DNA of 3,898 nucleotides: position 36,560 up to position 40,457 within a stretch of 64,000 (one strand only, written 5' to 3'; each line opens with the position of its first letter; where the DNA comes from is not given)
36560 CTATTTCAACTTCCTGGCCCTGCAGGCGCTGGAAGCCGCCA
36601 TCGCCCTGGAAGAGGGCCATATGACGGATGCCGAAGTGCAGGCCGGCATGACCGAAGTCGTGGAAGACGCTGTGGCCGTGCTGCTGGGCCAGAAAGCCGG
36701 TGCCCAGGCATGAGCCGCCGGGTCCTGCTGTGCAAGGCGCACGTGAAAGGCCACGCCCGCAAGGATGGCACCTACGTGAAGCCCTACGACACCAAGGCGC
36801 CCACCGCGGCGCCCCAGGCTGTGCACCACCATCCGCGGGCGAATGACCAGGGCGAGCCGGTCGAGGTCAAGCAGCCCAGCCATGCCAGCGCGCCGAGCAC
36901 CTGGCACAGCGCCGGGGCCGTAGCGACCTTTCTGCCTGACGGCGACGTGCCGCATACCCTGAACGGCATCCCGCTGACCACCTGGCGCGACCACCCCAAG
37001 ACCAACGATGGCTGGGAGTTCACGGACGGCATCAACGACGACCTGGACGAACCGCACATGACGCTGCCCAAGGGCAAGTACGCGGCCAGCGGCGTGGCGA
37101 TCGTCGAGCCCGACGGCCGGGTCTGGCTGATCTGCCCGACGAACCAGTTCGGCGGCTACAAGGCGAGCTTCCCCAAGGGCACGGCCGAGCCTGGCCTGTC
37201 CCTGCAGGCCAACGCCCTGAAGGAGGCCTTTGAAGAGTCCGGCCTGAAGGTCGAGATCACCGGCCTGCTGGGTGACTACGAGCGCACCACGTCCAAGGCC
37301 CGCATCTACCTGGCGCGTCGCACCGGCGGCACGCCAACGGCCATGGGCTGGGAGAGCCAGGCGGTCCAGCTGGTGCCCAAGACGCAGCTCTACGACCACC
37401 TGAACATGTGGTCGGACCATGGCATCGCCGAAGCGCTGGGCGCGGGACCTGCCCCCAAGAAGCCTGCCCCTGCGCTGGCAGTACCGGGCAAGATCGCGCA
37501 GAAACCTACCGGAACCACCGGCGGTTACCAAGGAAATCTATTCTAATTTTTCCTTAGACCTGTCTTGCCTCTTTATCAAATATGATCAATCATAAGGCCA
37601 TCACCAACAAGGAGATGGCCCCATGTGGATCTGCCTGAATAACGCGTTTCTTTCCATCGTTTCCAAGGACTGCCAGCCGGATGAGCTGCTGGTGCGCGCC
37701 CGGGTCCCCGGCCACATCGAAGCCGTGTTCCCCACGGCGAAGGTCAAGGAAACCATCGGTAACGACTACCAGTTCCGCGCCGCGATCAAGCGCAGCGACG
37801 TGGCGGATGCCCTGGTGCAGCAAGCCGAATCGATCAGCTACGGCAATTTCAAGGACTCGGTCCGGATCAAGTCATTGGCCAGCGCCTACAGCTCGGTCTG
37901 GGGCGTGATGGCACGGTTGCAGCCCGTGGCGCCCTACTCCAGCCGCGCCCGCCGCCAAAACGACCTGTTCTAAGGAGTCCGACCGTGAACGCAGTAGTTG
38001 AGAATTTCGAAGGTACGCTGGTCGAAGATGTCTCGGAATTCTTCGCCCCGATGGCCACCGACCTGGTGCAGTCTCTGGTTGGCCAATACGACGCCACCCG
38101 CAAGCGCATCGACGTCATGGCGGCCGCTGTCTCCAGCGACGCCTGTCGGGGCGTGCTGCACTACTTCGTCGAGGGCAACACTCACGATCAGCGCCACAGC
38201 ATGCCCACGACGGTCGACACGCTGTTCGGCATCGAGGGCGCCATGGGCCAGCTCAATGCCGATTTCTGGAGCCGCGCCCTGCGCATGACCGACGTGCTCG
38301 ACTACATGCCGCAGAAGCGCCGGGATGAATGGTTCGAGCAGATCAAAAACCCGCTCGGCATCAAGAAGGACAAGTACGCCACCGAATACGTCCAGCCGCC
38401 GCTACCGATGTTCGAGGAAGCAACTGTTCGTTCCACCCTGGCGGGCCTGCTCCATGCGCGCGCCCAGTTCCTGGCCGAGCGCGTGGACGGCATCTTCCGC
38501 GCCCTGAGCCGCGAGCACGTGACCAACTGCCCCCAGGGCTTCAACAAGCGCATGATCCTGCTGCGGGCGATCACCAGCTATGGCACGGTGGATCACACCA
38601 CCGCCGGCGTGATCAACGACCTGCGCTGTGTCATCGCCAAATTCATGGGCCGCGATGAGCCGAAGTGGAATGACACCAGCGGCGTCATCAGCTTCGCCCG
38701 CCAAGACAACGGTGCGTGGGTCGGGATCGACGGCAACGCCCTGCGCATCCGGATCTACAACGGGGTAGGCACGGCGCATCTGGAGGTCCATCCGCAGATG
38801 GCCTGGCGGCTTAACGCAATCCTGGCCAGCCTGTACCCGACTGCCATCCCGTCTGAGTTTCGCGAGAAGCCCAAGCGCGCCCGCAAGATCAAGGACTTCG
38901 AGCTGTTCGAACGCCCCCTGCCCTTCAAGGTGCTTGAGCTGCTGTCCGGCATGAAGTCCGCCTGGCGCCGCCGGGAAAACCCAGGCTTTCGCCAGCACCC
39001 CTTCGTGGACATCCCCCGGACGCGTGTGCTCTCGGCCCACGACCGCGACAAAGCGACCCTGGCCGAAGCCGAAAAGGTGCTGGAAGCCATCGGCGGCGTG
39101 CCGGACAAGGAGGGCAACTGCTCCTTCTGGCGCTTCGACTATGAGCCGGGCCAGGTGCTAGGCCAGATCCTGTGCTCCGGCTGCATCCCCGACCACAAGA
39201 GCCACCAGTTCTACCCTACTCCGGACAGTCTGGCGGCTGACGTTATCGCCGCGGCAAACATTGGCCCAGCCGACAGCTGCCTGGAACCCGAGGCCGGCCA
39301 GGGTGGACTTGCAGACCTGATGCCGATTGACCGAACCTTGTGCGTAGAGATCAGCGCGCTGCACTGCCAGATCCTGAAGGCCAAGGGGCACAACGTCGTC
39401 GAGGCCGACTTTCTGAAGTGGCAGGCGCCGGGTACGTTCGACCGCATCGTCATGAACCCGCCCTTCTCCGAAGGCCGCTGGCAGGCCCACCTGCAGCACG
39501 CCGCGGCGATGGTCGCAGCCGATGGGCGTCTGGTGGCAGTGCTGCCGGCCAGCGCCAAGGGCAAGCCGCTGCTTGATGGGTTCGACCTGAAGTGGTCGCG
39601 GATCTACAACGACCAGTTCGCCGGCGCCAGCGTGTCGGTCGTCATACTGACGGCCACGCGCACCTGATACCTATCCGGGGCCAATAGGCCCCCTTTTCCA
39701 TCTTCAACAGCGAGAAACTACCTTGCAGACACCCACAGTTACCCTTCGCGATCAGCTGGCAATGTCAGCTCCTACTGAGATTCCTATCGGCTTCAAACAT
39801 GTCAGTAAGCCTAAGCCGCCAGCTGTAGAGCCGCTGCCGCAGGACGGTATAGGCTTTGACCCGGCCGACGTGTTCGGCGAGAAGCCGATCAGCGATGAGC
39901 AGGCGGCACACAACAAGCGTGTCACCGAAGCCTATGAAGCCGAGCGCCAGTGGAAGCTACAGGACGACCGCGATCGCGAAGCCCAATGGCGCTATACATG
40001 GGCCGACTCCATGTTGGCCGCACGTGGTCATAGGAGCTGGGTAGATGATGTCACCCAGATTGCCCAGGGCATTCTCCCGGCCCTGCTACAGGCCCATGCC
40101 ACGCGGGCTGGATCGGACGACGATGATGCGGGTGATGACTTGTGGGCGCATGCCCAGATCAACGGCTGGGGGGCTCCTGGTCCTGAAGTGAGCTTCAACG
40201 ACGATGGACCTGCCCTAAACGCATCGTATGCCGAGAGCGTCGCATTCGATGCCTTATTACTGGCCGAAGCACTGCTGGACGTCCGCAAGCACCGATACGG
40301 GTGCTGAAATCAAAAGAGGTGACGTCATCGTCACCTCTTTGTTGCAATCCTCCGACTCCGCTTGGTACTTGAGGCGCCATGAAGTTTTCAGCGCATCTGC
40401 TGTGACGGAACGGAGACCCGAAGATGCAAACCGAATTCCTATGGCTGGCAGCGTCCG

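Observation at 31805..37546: Giant kinase-like plus ART-like protein with an overlapping small ORF and a Nudix hydrolase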

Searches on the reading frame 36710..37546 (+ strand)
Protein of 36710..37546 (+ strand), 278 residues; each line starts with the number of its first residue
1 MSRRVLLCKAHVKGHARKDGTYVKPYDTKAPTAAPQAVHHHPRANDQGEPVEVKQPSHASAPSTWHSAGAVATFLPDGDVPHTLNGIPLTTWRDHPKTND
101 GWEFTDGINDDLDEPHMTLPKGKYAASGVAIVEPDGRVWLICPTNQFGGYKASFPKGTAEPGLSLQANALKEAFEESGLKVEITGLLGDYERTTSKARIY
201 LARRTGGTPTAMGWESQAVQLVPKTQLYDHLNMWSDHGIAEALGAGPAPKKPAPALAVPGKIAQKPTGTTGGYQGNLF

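Call 3: search_protein_families(library=pfam, proteins=[window:36710-37546:+], max_evalue=0.1)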
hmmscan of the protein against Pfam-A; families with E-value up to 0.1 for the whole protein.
window:36710-37546:+ (278 aa): 1 family
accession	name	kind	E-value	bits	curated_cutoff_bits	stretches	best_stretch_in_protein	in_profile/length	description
PF00293.34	NUDIX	-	3.4e-11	43.7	21.1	1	126-235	5-125/134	NUDIX domain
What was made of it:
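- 36710..37546 (+): Gene for a 278-aa Nudix hydrolase. It has a conserved N-terminal extension of about 120 aa that includes the '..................' motif. The Nudix box is at aa 157-179: G-x5-L-x7-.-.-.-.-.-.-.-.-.. Pfam NUDIX E 3.4e-11 (call 3).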

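Call 4: search_protein_families(library=phrogs, proteins=[window:36710-37546:+], max_evalue=0.01)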
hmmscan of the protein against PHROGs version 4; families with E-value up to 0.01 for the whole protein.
window:36710-37546:+ (278 aa): 2 families
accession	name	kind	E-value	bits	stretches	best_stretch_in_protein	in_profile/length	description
phrog_10313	-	other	1.2e-06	29.4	1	126-197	13-86/159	nudix hydrolase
phrog_1185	-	other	1.1e-05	26.1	1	111-194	135-223/301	nudix hydrolase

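Call 28: search_protein_families(library=ncbifam, proteins=[window:36710-37546:+], max_evalue=0.01)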
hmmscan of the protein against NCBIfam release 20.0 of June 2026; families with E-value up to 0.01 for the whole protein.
window:36710-37546:+ (278 aa): 1 family
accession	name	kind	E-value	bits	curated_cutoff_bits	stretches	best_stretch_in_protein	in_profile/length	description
NF041652.1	Nud_hyd_Dein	equivalog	3.8e-06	27.2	200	1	125-190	14-83/152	Nudix hydrolase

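Call 29: search_protein_families(library=padloc, proteins=[window:36710-37546:+], max_evalue=0.01)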
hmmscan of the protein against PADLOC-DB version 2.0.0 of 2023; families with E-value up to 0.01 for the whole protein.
window:36710-37546:+ (278 aa): 0 families

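Call 35: search_solved_structures(query=window:36710-37546:+, max_evalue=1, show_alignments=2)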
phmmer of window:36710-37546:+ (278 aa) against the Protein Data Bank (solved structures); distinct sequences matched with E-value up to 1: 35.
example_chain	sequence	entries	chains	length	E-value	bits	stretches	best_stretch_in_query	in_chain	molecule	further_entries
3i7u_A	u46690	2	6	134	1.4e-05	28.1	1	123-223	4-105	AP4A hydrolase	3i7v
3gg6_A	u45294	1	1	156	0.0056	19.6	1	153-227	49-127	Nucleoside diphosphate-linked moiety X motif 18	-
1vc8_A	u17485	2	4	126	0.0092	18.9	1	153-184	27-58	Ndx1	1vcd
1vc9_A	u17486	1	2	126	0.024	17.5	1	153-184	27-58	Ndx1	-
3r03_A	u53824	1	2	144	0.035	17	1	127-183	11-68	NUDIX hydrolase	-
4hvy_A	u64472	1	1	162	0.043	16.7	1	153-227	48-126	Nucleoside diphosphate-linked moiety X motif 18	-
3smd_A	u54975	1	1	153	0.062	16.2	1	148-186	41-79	MutT/NUDIX family protein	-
3h95_A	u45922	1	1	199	0.1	15.5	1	128-194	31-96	Nucleoside diphosphate-linked moiety X motif 6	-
2duk_A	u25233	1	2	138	0.14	15.1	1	154-215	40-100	MS0616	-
7nnj_A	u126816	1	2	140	0.14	15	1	154-215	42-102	Diphosphoinositol polyphosphate phosphohydrolase 2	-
4jzu_A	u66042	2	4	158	0.16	14.9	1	135-192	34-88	RNA PYROPHOSPHOHYDROLASE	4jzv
4s2v_A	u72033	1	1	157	0.17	14.8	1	128-187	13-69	RNA pyrophosphohydrolase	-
6d1q_B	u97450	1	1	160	0.18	14.7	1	128-187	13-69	RNA pyrophosphohydrolase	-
6d1v_B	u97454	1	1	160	0.18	14.7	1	128-187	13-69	RNA pyrophosphohydrolase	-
6vcn_A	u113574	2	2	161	0.18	14.7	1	128-187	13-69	RNA pyrophosphohydrolase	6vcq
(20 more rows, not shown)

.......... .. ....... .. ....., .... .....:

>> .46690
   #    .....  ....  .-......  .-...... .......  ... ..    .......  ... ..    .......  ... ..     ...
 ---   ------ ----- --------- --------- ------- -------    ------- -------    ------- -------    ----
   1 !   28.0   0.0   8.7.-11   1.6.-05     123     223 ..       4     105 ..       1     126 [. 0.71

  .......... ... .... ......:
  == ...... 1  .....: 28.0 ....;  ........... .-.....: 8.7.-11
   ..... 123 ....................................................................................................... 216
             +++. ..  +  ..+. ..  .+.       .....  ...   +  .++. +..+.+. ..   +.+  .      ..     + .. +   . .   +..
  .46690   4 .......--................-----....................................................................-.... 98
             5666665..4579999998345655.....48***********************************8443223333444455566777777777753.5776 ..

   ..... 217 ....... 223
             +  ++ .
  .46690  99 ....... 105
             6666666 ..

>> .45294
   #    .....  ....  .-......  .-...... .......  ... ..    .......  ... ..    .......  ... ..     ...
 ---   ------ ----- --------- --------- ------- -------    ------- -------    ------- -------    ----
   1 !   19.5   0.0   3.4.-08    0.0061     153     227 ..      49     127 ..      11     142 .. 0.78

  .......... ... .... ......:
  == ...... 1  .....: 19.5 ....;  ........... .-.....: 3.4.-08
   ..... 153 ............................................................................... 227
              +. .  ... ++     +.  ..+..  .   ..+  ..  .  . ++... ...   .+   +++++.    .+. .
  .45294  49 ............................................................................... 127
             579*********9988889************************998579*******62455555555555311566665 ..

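Call 81: search_solved_structures(query=A4, max_evalue=0.1, show_alignments=2)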
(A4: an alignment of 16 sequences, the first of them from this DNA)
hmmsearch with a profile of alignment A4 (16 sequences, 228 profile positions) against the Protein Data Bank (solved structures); distinct sequences matched with E-value up to 0.1: 48.
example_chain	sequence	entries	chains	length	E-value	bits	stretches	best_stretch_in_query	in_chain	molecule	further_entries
3i7u_A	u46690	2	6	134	1.5e-11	47.6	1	103-219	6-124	AP4A hydrolase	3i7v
1vc8_A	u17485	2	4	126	4.9e-05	26.3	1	130-160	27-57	Ndx1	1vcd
3exq_A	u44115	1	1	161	5.9e-05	26.1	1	106-168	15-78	NUDIX family hydrolase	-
1sjy_A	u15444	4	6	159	8.6e-05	25.5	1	102-167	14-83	MutT/nudix family protein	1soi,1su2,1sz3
1vc9_A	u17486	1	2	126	0.00032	23.7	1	130-160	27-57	Ndx1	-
3h95_A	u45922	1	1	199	0.00042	23.3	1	95-163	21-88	Nucleoside diphosphate-linked moiety X motif 6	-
2b06_A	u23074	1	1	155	0.00067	22.6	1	121-162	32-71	MutT/nudix family protein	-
3smd_A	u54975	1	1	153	0.0023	20.9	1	125-164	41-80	MutT/NUDIX family protein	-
5ygu_B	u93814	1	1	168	0.0027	20.6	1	99-159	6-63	RNA pyrophosphohydrolase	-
4s2v_A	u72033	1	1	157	0.0035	20.3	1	98-159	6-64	RNA pyrophosphohydrolase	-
6d1q_B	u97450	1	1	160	0.0037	20.2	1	98-159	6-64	RNA pyrophosphohydrolase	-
6d1v_B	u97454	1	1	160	0.0037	20.2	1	98-159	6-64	RNA pyrophosphohydrolase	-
6vcn_A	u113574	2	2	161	0.0037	20.2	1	98-159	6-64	RNA pyrophosphohydrolase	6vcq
4s2w_A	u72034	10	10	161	0.0037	20.2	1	98-159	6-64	RNA pyrophosphohydrolase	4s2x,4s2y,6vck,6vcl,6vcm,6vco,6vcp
2kdv_A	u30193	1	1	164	0.0043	20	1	99-159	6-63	RNA pyrophosphohydrolase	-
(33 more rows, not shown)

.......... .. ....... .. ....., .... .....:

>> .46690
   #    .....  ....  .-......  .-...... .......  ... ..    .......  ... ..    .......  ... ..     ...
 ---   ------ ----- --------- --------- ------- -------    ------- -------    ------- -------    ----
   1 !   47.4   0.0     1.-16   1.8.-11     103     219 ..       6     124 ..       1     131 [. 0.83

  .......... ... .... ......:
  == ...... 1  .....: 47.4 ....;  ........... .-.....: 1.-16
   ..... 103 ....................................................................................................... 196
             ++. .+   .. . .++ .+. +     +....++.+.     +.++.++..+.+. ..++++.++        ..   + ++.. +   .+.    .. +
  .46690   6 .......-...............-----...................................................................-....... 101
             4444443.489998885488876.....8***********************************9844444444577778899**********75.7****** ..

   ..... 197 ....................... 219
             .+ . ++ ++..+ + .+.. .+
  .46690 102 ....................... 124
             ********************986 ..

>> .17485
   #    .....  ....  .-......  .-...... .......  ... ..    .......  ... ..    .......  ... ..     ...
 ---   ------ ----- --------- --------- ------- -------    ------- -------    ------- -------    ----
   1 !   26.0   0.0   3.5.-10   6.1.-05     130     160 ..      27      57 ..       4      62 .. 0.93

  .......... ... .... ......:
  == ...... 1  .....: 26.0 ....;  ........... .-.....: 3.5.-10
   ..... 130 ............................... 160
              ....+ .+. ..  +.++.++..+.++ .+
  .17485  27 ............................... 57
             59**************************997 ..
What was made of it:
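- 36710..37546 (+): The profile matches Aquifex Ap4A hydrolase at E 1.5e-11 (call 81).
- On ADP-ribose pyrophosphatase subfamily of Nudix: Ap4A hydrolase scores 1.5e-11 (call 81).
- Closest known: Aquifex aeolicus Ap4A hydrolase. Same: These are the best sequence-profile matches of the Nudix family across the whole Nudix fold (E 1.5e-11 for 3i7u, call 81).
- Ap4A hydrolase 3i7u E 1.5e-11, then Ndx1, RppH and DCP2 (call 81).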

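Call 95: find_homologous_proteins(query=window:36710-37546:+, max_evalue=0.00001)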
Query window:36710-37546:+ (278 aa): 544 proteins with E <= 0.00001 among 2077 candidates; the best 120 are listed.
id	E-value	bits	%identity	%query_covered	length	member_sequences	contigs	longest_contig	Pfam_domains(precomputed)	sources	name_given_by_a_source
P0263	1.0e-186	638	98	100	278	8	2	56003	PF00293.35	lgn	-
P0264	5.5e-123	428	72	91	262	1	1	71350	PF00293.35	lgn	-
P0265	8.4e-122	424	72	90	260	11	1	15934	PF00293.35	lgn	-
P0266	1.2e-121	424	69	97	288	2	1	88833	PF00293.35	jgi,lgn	-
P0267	2.2e-120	420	73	88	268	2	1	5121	PF00293.35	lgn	-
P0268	2.5e-120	420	70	88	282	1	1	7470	PF00293.35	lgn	-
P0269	4.6e-120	419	73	89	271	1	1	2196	PF00293.35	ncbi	-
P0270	3.2e-119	416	70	90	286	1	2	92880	PF00293.35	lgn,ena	-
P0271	1.3e-118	414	70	89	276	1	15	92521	PF00293.35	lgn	-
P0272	4.8e-118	412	68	90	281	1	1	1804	PF00293.35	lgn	-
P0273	4.1e-117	409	71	89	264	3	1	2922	PF00293.35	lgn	-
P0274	5.0e-117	409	73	86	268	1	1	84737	PF00293.35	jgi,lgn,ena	jgi:8-oxo-dGTP pyrophosphatase MutT (NUDIX family)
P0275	1.1e-116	408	69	91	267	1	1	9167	PF00293.35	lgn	-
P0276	2.3e-116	407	69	86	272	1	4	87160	PF00293.35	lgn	-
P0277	8.4e-116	405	70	88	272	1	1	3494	PF00293.35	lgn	-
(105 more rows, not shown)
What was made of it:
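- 36710..37546 (+): 544 homologous clusters at 60-73% identity (call 95).
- On ADP-ribose pyrophosphatase subfamily of Nudix: 'YjhB ADP-ribose pyrophosphatase' names in databases are generic COG labels (call 95).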

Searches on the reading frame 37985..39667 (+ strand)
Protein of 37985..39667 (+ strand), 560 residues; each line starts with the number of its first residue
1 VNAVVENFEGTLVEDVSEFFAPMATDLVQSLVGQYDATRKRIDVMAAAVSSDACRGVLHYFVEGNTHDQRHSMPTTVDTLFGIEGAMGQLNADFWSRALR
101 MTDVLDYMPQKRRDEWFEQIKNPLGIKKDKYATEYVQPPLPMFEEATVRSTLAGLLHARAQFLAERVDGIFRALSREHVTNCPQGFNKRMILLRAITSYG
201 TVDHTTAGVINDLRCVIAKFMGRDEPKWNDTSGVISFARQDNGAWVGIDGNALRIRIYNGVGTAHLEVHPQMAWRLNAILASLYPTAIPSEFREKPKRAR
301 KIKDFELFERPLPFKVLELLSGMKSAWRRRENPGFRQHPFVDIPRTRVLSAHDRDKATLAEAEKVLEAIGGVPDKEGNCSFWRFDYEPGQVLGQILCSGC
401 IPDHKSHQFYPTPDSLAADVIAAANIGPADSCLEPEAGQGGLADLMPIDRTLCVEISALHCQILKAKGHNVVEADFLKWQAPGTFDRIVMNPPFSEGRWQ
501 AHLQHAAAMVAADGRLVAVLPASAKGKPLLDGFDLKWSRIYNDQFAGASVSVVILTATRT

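Call 3: search_protein_families(library=pfam, proteins=[window:37985-39667:+], max_evalue=0.1)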
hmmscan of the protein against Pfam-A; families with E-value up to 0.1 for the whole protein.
window:37985-39667:+ (560 aa): 3 families
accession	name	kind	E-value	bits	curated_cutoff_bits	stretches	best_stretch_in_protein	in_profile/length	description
PF13708.11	DUF4942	-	7.5e-18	65.3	25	1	89-285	3-189/190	Domain of unknown function (DUF4942)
PF05175.20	MTS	-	7.2e-05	22.9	23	1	458-530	72-150/170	Methyltransferase small domain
PF21230.3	Nakanori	-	0.081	13.2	27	0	458-546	32-116/160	Nakanori-like protein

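Call 4: search_protein_families(library=phrogs, proteins=[window:37985-39667:+], max_evalue=0.01)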
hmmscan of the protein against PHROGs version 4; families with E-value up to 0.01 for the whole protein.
window:37985-39667:+ (560 aa): 14 families
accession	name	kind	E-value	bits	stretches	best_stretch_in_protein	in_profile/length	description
phrog_6263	-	other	8.5e-217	722.1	1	1-559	1-546/548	DNA methyltransferase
phrog_11358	-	unknown function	3.8e-29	101.3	1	408-521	1847-1962/3431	-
phrog_9133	-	unknown function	1.5e-27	96.9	1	350-524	678-858/1259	-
phrog_15406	-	other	9.9e-21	73.6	1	405-525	1247-1370/2789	DNA methyltransferase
phrog_9793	-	unknown function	5.9e-20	72.1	1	406-520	602-717/772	-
phrog_18947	-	unknown function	3.7e-19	68.6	1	406-520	566-682/1537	-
phrog_22901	-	unknown function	9.1e-19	67.3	1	405-520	631-748/1394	-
phrog_10691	-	unknown function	7.9e-12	43.4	1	407-523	2357-2478/3925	-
phrog_799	-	other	3.3e-10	40.7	1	404-520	209-315/458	DNA methyltransferase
phrog_5143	-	unknown function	1.3e-08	33.3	1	407-525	1800-1923/2204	-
phrog_32703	-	unknown function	1.1e-06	28.7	1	407-519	9-121/480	-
phrog_3820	-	other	1.6e-05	25.1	1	412-496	53-140/255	DNA methyltransferase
phrog_16000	-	unknown function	0.00044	21.1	1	87-121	87-121/158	-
phrog_38825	-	unknown function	0.0014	19.1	1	127-290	123-296/299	-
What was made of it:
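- Checked: The flanking methyltransferases are confirmed: a C5 MTase at 26565-28523 and a DUF4942+MTase at 37985-39667 (calls 3, 4).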

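Call 28: search_protein_families(library=ncbifam, proteins=[window:37985-39667:+], max_evalue=0.01)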
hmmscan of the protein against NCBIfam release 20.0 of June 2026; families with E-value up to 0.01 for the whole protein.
window:37985-39667:+ (560 aa): 3 families
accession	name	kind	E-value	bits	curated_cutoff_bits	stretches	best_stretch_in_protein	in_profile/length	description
NF000468.1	Erm37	exception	4.1e-05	23.7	350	1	413-515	17-125/179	23S rRNA (adenine(2058)-N(6))-methyltransferase Erm(37)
NF000499.2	Erm23S_rRNA_broad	equivalog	0.00097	18.6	212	1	412-495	7-97/244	23S ribosomal RNA methyltransferase Erm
NF011527.0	PRK14968.1-1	equivalog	0.0053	16.5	242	0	421-515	27-127/192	putative methyltransferase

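Call 29: search_protein_families(library=padloc, proteins=[window:37985-39667:+], max_evalue=0.01)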
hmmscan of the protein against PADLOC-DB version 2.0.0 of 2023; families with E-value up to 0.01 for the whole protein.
window:37985-39667:+ (560 aa): 7 families
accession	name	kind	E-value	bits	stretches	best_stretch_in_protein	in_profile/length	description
PDLC04134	mad2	-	1.8e-11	41.6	1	405-525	268-401/492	mads_2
PDLC03267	MTase_II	-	6.9e-07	26.6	1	410-509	16-132/539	Type II methyltransferase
PDLC03258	MTase_II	-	1.4e-06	25.7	1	407-496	22-114/366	Type II methyltransferase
PDLC03255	MTase_II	-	4.8e-05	21.1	1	418-524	16-115/269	Type II methyltransferase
PDLC03719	oMTase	-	0.0016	15.5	1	410-496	28-124/387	orphan methyltransferase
PDLC03248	MTase_II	-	0.0026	14.6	1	408-495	10-96/521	Type II methyltransferase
PDLC03293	MTase_II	-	0.0049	13.7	0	449-495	63-107/427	Type II methyltransferase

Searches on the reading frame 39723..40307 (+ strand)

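Call 3: search_protein_families(library=pfam, proteins=[window:39723-40307:+], max_evalue=0.1)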
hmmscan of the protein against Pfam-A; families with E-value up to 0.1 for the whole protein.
window:39723-40307:+ (194 aa): 0 families

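Call 4: search_protein_families(library=phrogs, proteins=[window:39723-40307:+], max_evalue=0.01)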
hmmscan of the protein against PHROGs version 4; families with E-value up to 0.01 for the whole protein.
window:39723-40307:+ (194 aa): 1 family
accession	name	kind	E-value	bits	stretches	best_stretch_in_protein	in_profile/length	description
phrog_2201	-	unknown function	0.0012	19.6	0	81-105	194-218/226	-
